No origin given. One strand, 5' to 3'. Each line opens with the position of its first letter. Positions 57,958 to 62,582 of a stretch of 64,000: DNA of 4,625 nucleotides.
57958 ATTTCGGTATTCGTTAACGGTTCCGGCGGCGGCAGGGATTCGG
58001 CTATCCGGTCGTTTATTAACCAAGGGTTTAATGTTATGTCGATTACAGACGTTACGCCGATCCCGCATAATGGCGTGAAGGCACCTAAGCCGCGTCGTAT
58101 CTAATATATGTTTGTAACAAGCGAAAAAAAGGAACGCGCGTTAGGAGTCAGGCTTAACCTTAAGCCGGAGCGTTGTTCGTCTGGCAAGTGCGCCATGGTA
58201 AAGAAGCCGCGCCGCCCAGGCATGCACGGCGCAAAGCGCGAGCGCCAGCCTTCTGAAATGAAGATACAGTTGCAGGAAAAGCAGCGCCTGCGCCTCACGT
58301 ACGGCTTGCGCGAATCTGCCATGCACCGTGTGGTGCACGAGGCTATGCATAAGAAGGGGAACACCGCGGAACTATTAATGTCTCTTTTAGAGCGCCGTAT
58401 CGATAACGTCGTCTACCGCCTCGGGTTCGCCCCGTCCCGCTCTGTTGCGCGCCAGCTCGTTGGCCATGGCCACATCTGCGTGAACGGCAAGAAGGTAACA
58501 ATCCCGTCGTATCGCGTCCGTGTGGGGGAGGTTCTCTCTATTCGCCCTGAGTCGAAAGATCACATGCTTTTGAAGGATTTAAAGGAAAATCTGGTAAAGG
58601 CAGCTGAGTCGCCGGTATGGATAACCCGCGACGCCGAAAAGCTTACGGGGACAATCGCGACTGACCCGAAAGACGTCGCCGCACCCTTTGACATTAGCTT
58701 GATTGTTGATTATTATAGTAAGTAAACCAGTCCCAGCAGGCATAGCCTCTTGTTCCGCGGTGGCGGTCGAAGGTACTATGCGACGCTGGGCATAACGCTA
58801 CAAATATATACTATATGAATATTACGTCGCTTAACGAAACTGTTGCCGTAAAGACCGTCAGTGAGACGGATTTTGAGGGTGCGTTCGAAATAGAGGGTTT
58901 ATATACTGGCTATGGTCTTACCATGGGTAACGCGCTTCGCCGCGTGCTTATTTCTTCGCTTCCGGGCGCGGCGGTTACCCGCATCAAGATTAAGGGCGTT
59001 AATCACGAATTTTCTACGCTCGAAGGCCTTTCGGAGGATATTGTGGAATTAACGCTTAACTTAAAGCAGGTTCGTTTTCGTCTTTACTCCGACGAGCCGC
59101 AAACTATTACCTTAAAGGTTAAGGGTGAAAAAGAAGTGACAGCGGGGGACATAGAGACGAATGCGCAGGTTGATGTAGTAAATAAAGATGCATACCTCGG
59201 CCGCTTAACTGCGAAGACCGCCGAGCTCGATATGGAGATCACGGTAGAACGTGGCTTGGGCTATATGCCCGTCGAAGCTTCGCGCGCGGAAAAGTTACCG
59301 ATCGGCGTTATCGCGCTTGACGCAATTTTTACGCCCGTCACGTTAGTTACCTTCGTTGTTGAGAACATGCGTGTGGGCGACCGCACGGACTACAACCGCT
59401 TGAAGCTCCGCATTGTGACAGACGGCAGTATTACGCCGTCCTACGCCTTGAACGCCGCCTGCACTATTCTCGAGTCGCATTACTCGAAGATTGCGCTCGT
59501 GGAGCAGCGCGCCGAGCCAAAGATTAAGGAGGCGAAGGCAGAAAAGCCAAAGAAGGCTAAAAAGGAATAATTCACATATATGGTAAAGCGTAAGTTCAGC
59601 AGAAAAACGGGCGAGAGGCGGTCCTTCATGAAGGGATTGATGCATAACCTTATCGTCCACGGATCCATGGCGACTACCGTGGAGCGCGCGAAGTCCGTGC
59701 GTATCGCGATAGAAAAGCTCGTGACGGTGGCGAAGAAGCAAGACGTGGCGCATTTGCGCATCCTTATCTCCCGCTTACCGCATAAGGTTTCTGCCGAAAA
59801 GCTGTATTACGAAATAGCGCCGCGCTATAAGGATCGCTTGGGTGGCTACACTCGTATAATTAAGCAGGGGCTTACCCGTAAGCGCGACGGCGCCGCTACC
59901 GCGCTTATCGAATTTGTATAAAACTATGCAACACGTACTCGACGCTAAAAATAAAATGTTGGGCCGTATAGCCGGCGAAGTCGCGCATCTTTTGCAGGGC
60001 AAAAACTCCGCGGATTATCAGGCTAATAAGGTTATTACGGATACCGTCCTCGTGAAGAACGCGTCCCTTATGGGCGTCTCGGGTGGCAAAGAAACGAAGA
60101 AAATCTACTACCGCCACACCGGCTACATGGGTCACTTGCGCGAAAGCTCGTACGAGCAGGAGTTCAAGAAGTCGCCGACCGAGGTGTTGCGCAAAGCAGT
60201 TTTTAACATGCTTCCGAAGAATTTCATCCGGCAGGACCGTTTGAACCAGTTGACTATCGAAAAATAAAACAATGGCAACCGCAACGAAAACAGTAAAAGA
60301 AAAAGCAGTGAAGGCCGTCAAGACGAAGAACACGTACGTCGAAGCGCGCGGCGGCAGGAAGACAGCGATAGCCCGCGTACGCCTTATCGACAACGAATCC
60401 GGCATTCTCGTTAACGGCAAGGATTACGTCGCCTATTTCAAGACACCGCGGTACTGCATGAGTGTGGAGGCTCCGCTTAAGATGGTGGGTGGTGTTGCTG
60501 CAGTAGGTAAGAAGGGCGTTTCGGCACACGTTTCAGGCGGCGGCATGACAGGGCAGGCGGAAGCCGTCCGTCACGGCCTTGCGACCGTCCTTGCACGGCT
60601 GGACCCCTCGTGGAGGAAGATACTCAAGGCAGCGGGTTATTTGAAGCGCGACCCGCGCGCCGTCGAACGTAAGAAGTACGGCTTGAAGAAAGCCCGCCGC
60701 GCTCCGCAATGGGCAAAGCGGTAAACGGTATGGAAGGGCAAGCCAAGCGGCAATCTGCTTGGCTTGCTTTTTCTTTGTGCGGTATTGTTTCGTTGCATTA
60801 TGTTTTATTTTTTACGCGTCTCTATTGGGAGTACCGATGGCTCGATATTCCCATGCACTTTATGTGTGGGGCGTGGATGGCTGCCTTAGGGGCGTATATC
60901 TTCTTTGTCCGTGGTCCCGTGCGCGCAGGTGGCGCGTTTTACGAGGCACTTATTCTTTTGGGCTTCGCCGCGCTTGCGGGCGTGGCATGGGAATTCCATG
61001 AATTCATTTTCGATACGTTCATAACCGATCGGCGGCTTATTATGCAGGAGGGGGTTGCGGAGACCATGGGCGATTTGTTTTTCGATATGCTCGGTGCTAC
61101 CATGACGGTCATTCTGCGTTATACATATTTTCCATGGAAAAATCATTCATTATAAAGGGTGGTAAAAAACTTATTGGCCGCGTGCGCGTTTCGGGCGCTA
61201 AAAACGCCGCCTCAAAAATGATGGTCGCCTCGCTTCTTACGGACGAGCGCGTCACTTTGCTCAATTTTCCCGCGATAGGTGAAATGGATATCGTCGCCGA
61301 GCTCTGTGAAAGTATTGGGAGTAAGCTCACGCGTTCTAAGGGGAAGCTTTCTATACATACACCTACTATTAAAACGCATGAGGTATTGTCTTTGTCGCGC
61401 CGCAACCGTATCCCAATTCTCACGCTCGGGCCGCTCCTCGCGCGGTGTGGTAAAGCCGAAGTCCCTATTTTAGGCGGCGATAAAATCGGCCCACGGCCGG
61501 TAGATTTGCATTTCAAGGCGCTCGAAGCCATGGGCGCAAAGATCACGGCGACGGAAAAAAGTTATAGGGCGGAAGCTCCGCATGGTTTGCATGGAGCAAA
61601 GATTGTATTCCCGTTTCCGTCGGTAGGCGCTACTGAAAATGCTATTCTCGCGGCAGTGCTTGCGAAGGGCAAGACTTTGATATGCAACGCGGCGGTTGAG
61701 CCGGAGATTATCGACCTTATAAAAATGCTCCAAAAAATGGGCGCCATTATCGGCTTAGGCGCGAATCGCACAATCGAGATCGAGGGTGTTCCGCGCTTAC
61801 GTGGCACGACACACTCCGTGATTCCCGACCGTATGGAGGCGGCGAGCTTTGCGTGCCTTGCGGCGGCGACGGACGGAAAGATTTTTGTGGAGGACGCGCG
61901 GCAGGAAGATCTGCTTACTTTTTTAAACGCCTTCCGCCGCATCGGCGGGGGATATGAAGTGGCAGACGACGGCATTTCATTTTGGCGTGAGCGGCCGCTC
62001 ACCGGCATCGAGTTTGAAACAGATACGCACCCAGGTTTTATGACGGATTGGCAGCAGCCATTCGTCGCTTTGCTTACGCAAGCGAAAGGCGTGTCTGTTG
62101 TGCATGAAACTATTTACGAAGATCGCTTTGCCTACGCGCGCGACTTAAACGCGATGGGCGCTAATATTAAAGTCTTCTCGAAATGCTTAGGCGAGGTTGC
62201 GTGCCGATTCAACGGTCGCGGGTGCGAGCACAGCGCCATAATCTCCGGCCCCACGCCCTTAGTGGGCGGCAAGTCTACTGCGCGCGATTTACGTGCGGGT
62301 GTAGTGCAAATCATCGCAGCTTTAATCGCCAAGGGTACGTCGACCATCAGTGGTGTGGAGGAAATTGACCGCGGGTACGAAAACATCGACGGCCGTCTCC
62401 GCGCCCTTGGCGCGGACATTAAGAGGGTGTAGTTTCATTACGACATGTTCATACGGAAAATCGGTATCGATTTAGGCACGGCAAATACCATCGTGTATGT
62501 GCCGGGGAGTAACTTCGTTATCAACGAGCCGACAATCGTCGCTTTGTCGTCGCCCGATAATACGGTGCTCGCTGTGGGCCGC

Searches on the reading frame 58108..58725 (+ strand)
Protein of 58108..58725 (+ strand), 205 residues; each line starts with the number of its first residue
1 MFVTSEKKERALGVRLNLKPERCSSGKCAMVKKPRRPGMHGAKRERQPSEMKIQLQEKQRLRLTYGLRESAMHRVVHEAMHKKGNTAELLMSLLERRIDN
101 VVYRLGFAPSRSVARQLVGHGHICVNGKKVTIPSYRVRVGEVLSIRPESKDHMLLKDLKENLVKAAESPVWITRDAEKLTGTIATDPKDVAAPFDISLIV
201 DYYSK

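Call 18: search_protein_families(library=pfam, proteins=[window:58108-58725:+], max_evalue=0.01)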
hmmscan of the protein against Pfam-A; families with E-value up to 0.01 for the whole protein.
window:58108-58725:+ (205 aa): 3 families
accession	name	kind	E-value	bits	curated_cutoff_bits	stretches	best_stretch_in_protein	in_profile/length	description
PF01479.30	S4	-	8.6e-22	77.1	22.8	1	96-142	1-47/48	S4 domain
PF00163.24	Ribosomal_S4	-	4e-16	59.9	23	1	7-95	8-95/95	Ribosomal protein S4/S9 N-terminal domain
PF22421.1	SYY_C-terminal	-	0.00082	19.7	27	1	99-138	22-61/83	Tyrosine--tRNA ligase SYY-like C-terminal domain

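Call 52: list_cluster_members(proteins=[P0002, P0003, window:58108-58725:+, window:61134-62432:+, window:43080-44123:+])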
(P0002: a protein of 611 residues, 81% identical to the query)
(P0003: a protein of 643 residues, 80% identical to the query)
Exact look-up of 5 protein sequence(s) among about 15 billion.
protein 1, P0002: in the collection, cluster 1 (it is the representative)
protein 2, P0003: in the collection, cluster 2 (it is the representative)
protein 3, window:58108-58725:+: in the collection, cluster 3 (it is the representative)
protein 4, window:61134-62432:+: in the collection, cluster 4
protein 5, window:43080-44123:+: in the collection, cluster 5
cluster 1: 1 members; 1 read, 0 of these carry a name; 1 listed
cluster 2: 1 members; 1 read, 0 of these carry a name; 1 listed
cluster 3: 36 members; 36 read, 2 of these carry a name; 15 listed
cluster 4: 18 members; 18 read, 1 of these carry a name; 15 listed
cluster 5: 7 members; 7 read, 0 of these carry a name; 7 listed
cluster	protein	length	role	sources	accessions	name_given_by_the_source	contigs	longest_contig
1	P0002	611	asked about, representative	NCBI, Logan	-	-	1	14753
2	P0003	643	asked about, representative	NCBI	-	-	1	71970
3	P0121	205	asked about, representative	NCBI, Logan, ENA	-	-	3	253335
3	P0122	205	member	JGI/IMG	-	small subunit ribosomal protein S4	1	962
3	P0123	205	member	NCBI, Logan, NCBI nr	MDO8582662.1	MAG: 30S ribosomal protein S4 [bacterium] | 30S ribosomal protein S4 [bacterium]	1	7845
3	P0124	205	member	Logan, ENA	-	-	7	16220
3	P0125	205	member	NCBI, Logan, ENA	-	-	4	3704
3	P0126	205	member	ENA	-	-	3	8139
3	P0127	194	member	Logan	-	-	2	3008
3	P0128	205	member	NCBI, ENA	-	-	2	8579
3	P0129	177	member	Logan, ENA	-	-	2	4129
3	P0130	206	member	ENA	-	-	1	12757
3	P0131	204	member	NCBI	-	-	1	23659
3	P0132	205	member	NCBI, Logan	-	-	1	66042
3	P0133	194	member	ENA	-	-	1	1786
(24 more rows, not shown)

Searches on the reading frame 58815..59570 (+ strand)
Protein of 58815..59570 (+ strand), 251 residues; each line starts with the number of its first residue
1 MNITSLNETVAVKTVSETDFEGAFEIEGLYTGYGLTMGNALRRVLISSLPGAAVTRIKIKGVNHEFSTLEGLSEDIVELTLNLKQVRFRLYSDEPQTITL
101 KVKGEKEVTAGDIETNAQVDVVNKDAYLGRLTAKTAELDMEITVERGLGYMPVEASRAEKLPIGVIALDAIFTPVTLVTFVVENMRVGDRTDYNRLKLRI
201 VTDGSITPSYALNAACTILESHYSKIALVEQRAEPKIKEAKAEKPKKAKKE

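Call 67: search_protein_families(library=pfam, proteins=[window:58815-59570:+], max_evalue=0.01)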
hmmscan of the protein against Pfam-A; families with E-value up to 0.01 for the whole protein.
window:58815-59570:+ (251 aa): 3 families
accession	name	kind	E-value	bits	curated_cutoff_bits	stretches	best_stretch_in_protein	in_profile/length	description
PF01000.31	RNA_pol_A_bac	-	6.8e-31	107.4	33.9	1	57-173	1-119/119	RNA polymerase Rpb3/RpoA insert domain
PF01193.29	RNA_pol_L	-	1.1e-19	70.4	24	1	31-222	5-73/74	RNA polymerase Rpb3/Rpb11 dimerisation domain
PF13656.11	RNA_pol_L_2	-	0.0011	19.1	27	0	194-225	40-71/75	RNA polymerase Rpb3/Rpb11 dimerisation domain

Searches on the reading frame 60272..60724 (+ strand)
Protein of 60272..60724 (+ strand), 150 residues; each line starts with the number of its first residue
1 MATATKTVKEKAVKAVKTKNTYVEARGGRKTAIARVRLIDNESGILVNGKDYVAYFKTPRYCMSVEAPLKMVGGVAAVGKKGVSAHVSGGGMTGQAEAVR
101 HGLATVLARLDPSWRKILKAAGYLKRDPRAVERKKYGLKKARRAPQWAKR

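Call 67: search_protein_families(library=pfam, proteins=[window:60272-60724:+], max_evalue=0.01)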
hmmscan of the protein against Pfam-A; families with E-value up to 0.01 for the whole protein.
window:60272-60724:+ (150 aa): 1 family
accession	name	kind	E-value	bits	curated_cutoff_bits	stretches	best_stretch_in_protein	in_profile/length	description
PF00380.25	Ribosomal_S9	-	1.9e-37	128.9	22.5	1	27-150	1-121/121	Ribosomal protein S9/S16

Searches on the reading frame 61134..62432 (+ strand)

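Call 18: search_protein_families(library=pfam, proteins=[window:61134-62432:+], max_evalue=0.01)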
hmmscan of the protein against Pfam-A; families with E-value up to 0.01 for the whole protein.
window:61134-62432:+ (432 aa): 1 family
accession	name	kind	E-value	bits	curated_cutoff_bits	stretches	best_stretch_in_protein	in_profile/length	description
PF00275.25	EPSP_synthase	-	2.8e-69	234.3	22.8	1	8-419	2-414/417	EPSP synthase (3-phosphoshikimate 1-carboxyvinyltransferase)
